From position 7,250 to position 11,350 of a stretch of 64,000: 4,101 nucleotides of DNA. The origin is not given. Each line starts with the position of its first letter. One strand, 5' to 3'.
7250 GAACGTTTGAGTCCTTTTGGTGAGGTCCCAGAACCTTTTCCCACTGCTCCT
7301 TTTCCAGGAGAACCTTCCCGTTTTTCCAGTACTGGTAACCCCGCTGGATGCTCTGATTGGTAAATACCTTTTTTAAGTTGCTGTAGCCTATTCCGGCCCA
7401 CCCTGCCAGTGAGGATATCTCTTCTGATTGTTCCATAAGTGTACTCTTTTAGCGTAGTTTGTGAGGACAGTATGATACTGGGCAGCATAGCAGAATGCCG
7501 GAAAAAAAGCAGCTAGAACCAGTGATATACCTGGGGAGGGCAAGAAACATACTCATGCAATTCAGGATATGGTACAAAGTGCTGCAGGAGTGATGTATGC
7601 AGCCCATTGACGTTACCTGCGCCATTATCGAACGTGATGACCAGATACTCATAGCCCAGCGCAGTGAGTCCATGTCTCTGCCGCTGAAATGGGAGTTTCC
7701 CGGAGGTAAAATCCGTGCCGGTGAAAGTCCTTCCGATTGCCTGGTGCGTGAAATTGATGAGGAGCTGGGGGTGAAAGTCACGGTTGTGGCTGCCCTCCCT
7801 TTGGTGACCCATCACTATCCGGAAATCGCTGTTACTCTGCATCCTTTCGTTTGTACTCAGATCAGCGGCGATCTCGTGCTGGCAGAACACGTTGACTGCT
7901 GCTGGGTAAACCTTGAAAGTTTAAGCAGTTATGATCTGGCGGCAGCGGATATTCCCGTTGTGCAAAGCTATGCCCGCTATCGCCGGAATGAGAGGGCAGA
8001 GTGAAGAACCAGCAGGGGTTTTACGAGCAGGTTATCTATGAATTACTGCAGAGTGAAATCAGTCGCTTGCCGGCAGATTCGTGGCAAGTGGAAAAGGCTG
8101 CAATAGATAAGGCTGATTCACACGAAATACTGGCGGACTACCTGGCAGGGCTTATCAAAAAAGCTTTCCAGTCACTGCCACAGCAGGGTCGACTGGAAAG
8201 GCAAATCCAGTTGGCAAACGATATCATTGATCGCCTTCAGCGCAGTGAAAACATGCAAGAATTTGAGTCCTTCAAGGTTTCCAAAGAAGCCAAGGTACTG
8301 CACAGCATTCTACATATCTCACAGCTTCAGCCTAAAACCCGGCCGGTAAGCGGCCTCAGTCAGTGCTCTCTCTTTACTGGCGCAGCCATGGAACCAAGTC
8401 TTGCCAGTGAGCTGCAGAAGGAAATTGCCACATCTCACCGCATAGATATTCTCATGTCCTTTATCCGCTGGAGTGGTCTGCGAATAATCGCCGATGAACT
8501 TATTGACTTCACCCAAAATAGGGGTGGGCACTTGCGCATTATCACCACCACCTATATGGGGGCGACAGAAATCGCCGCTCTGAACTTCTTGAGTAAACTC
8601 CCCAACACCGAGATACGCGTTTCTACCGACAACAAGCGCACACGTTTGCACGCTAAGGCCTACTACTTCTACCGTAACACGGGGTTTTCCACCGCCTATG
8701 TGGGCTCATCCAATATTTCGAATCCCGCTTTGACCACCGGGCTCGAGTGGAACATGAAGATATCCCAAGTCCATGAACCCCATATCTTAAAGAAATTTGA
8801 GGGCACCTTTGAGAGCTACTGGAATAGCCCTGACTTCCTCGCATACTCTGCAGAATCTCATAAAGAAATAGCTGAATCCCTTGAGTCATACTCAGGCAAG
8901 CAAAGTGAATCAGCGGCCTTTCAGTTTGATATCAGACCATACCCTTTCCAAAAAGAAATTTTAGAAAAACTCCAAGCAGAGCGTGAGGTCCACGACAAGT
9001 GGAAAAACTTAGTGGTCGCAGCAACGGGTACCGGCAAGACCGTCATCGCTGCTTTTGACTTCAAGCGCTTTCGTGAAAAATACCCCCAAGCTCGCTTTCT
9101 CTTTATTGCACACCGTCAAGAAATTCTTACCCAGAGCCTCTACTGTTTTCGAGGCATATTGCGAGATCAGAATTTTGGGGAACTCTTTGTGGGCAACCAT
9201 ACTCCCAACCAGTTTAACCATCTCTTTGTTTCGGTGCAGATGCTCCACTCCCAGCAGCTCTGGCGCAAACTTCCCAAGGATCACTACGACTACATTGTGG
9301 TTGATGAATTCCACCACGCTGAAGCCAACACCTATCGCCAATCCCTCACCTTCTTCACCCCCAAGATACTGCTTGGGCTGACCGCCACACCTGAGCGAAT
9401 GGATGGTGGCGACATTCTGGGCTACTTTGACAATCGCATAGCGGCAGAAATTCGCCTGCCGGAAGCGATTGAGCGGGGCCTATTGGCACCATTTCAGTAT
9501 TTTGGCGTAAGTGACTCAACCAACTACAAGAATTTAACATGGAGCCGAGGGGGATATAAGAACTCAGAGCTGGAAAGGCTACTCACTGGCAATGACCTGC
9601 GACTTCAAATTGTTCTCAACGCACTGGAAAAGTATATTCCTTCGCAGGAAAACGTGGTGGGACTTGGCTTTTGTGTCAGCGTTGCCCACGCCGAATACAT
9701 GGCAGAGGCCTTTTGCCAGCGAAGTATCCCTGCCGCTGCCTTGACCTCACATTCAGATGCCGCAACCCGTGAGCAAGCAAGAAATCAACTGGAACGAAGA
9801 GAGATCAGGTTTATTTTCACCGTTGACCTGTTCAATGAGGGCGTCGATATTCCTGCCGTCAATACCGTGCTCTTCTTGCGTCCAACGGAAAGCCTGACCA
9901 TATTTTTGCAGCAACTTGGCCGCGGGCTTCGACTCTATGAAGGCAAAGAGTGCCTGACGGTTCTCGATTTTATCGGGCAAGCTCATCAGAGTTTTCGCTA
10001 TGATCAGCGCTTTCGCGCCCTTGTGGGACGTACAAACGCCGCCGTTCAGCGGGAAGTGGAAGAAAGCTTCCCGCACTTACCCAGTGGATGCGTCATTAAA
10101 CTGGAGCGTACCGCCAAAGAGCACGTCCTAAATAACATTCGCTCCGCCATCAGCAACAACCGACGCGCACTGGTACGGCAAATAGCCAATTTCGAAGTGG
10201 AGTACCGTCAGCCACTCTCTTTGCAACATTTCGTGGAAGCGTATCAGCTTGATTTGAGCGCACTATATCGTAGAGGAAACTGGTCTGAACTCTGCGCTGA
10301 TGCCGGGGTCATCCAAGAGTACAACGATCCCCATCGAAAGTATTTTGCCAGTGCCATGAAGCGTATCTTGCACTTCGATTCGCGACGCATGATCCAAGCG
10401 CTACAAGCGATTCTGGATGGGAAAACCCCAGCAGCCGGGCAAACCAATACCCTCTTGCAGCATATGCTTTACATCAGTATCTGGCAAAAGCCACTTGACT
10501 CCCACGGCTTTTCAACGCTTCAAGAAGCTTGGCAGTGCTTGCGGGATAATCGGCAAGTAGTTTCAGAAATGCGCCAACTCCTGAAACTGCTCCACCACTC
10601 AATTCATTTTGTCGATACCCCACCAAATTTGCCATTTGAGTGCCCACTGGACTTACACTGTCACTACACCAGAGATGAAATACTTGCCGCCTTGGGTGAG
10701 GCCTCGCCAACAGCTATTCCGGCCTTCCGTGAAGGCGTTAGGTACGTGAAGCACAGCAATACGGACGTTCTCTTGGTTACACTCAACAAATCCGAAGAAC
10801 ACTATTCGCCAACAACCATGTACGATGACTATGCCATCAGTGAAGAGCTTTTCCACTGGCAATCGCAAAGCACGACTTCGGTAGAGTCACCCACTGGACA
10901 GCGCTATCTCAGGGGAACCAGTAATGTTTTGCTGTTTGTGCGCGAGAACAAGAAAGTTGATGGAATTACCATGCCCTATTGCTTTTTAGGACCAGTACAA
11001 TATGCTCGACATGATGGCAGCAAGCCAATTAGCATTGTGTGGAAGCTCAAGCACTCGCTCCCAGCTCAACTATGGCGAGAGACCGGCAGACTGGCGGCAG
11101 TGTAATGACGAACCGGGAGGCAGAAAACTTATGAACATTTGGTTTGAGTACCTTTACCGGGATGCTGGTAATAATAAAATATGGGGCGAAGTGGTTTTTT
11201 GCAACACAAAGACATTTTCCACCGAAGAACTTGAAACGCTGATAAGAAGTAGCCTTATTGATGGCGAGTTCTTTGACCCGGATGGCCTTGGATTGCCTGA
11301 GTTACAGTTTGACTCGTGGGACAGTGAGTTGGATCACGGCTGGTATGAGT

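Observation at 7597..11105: Translational coupling of a MutT-like NUDIX hydrolase to the PLD-helicase-DUF3427 gene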

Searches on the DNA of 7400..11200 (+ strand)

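Call 10: search_dna_similar(query=window:7400-11200:+, collection=ecoli_genomes, mode=near)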
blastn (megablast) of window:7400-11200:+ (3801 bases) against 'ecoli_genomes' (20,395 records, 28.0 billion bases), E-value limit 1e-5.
No match.
